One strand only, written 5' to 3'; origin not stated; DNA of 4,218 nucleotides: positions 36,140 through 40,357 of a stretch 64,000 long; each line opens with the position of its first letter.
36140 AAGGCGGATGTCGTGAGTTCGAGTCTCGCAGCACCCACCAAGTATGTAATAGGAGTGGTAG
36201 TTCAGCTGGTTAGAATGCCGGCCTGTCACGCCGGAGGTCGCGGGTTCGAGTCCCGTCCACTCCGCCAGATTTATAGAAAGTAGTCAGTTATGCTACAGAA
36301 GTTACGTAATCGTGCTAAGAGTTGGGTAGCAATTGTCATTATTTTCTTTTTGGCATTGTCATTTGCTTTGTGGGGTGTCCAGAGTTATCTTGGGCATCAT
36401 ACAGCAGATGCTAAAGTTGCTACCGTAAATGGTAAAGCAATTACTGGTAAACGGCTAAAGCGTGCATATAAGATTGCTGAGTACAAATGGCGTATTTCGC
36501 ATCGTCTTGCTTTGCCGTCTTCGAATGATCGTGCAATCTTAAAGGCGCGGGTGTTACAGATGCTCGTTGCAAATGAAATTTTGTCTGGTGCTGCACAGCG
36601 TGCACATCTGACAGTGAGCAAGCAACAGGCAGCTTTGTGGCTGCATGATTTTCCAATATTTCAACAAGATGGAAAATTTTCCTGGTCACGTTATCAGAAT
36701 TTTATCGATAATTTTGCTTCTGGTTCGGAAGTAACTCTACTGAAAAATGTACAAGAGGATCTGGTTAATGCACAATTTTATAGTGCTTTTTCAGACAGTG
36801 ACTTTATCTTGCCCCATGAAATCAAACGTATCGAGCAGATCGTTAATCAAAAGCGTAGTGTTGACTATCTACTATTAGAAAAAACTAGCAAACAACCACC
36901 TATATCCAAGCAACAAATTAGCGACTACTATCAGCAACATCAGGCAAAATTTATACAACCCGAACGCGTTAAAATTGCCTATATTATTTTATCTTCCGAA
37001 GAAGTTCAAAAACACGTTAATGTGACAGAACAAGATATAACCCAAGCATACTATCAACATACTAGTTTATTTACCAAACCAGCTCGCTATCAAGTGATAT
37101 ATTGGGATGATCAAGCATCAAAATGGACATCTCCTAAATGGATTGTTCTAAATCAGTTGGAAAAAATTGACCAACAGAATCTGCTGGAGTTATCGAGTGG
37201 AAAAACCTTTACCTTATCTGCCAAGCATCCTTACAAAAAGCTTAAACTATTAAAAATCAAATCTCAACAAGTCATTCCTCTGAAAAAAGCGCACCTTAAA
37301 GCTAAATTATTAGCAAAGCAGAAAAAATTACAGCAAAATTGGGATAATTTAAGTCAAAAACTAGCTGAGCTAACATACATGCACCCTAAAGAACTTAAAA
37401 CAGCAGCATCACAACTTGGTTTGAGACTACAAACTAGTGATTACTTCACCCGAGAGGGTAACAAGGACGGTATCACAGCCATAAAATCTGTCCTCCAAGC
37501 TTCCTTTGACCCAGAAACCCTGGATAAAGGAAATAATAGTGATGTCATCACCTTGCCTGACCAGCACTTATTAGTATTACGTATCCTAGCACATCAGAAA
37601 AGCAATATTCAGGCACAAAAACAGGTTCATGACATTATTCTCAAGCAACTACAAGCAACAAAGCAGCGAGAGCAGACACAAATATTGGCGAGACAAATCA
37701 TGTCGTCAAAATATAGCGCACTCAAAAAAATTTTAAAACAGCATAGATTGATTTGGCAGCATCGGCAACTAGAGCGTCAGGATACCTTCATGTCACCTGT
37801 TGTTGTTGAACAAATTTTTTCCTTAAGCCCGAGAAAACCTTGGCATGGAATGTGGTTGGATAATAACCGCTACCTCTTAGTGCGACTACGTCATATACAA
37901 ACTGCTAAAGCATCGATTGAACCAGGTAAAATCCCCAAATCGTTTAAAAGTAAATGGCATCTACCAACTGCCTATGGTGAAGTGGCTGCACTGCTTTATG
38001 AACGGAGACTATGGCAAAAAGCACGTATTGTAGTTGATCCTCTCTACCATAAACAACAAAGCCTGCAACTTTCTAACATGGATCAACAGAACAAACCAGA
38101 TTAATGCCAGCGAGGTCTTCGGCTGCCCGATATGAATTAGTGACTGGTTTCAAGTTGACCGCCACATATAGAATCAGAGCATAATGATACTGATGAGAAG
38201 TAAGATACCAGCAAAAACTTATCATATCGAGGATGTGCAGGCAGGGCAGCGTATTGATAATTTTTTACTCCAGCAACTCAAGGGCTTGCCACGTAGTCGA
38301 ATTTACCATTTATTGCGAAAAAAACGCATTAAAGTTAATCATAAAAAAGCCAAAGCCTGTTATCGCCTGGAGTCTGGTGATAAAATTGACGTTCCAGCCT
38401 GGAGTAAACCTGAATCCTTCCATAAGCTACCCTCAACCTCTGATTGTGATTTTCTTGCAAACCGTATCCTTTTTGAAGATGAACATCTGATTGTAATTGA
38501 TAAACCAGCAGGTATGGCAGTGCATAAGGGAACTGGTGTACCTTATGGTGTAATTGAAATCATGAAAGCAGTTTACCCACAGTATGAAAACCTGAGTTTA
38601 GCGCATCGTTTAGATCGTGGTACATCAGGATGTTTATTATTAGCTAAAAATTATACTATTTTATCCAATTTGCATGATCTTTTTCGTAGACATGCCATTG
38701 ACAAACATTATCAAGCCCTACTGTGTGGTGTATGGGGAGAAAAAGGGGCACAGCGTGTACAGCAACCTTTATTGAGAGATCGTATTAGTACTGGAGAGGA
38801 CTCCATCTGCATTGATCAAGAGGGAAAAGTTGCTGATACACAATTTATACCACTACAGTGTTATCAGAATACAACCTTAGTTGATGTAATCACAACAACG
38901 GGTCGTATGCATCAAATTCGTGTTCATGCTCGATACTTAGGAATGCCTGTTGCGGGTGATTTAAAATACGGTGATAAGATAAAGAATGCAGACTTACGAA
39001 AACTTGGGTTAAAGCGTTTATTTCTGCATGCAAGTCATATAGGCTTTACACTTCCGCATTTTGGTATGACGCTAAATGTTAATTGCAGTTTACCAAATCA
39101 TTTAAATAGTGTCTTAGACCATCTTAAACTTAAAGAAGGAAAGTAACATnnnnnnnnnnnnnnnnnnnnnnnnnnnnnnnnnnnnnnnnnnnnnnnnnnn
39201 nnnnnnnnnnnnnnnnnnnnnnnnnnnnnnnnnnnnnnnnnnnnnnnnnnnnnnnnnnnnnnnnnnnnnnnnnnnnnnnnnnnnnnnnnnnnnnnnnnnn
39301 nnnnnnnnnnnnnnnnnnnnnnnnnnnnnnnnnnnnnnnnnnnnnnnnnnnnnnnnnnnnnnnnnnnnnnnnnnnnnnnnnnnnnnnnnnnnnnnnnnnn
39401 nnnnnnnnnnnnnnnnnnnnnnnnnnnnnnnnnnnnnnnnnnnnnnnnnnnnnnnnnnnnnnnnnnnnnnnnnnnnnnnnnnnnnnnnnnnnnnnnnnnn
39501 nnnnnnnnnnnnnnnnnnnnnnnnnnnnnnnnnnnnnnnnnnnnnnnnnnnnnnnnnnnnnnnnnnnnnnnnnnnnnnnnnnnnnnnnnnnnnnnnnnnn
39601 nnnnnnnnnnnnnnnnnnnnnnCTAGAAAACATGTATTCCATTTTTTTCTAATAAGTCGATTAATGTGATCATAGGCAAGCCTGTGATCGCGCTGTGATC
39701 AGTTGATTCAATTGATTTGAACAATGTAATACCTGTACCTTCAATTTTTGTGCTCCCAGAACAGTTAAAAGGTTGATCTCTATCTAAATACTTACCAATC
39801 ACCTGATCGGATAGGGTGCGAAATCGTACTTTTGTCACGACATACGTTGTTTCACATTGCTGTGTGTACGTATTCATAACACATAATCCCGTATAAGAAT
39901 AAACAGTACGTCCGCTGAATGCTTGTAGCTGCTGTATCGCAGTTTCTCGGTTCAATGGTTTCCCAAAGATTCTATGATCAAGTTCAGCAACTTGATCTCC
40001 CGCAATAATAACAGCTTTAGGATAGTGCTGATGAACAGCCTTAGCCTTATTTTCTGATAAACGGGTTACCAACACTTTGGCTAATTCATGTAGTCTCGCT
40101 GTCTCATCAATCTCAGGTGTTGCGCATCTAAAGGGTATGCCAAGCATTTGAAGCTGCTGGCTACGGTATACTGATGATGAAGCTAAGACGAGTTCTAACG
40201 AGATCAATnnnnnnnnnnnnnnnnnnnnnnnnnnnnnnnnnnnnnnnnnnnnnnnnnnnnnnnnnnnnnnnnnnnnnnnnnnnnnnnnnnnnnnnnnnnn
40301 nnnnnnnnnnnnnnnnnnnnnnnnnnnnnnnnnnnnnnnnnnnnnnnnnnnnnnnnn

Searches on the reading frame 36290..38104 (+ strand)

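Call 69: search_protein_families(library=pfam, proteins=[window:36290-38104:+], max_evalue=0.000001)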
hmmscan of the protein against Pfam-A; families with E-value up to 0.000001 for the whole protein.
window:36290-38104:+ (604 aa): 3 families
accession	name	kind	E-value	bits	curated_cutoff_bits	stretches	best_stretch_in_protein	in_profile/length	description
PF13624.11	SurA_N_3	-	8.4e-28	97.7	27.2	1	1-141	1-140/162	SurA-like N-terminal domain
PF13623.11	SurA_N_2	-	3.8e-25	88.9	28.5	1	2-139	1-145/145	SurA-like N-terminal domain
PF13145.12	Rotamase_2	-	2.4e-08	35.3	27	0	205-239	1-34/121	PPIC-type PPIASE domain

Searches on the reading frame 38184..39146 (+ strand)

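Call 39: search_protein_families(library=pfam, proteins=[window:38184-39146:+], max_evalue=0.00001)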
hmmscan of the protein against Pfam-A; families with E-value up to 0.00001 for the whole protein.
window:38184-39146:+ (320 aa): 2 families
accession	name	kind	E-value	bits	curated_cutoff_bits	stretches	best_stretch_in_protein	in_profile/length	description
PF00849.27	PseudoU_synth_2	-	2.3e-25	90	26.8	1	101-249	1-150/152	RNA pseudouridylate synthase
PF01479.30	S4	-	3.8e-08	33.4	22.8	1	22-68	1-48/48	S4 domain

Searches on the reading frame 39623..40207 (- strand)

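Call 69: search_protein_families(library=pfam, proteins=[window:39623-40207:-], max_evalue=0.000001)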
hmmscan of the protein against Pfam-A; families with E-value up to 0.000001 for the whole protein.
window:39623-40207:- (194 aa): 1 family
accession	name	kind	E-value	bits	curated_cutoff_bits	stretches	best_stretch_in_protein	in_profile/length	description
PF02545.19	Maf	-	1e-48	165.9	27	1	5-188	1-186/187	Maf-like protein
